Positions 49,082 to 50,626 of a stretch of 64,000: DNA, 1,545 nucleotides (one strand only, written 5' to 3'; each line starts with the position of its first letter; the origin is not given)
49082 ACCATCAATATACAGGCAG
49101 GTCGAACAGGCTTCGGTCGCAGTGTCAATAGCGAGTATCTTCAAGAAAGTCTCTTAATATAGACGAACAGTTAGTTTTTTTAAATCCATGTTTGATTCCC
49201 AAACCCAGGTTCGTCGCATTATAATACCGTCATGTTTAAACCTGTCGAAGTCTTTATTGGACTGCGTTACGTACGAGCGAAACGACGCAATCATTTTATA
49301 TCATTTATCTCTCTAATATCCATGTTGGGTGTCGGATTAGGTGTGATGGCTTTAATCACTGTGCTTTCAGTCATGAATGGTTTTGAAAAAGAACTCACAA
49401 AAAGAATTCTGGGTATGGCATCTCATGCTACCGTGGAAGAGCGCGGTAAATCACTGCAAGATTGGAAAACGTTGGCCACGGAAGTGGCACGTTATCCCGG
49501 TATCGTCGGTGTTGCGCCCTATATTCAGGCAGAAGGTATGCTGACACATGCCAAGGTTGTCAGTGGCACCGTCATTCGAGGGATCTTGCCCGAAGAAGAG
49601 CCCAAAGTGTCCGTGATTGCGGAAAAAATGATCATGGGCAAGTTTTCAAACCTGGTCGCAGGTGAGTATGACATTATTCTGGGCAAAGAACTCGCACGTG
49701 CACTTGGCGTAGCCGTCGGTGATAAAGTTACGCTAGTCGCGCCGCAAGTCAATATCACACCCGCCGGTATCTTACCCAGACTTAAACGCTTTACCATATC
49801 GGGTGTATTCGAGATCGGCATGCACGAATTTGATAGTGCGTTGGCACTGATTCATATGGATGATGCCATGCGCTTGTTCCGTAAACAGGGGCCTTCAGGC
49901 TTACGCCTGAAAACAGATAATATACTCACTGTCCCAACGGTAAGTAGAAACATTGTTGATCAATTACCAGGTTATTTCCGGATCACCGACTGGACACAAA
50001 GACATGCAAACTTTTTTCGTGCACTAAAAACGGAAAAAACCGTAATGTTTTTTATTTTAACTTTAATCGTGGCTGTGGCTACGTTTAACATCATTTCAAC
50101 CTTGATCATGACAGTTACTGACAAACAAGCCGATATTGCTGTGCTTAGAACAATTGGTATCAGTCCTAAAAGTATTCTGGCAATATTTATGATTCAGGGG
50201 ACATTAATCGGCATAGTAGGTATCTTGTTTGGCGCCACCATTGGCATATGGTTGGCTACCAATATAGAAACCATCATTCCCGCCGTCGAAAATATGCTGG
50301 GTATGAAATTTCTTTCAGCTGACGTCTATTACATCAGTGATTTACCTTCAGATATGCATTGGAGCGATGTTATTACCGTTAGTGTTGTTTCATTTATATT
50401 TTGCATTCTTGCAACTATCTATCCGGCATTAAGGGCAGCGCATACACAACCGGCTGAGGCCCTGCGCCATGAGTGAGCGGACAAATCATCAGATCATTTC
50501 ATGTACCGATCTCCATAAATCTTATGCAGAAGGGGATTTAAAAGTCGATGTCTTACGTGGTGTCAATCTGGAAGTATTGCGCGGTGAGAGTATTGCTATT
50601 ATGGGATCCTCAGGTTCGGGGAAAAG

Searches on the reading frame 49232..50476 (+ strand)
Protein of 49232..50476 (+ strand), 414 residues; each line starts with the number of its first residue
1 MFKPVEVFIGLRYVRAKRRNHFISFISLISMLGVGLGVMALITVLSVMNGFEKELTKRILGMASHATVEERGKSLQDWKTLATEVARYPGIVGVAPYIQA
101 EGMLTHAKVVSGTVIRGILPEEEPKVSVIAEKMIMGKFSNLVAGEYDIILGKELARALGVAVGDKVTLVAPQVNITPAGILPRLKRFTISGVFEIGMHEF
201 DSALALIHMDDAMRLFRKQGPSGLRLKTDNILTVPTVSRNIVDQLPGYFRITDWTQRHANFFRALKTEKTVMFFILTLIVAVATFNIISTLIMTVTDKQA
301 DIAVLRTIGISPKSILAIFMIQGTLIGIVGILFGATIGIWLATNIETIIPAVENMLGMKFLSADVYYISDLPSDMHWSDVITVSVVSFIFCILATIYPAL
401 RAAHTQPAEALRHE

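Call 20: search_protein_families(library=ncbifam, proteins=[window:49232-50476:+])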
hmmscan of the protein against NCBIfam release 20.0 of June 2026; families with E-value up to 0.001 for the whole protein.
window:49232-50476:+ (414 aa): 8 families
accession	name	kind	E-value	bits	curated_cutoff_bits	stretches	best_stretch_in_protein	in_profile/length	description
TIGR02212.1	lolCE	equivalog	1.3e-150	501.9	362.45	1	4-414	1-411/411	lipoprotein-releasing ABC transporter permease subunit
NF008357.0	PRK11146.1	exception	1.5e-105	353.4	439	1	1-412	1-412/414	lipoprotein-releasing ABC transporter permease subunit LolE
TIGR02213.1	lolE_release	exception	5.3e-101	338.4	540.35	1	5-411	2-408/411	lipoprotein-releasing ABC transporter permease subunit LolE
NF008076.0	PRK10814.1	exception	7.8e-95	318.2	473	1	1-414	1-399/399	lipoprotein-releasing ABC transporter permease subunit LolC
TIGR03434.1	ADOP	subfamily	1.7e-09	36.3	622.3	2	261-355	263-355/803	ADOP family duplicated permease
NF038347.1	FtsX_Gpos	exception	9.5e-09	35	225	1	226-338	126-237/296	permease-like cell division protein FtsX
NF038346.1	FtsX_actino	exception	2e-07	30.7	250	1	235-345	146-255/308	permease-like cell division protein FtsX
TIGR00439.2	FtsX_Gneg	equivalog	9.2e-05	21.8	255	1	253-361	154-263/292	permease-like cell division protein FtsX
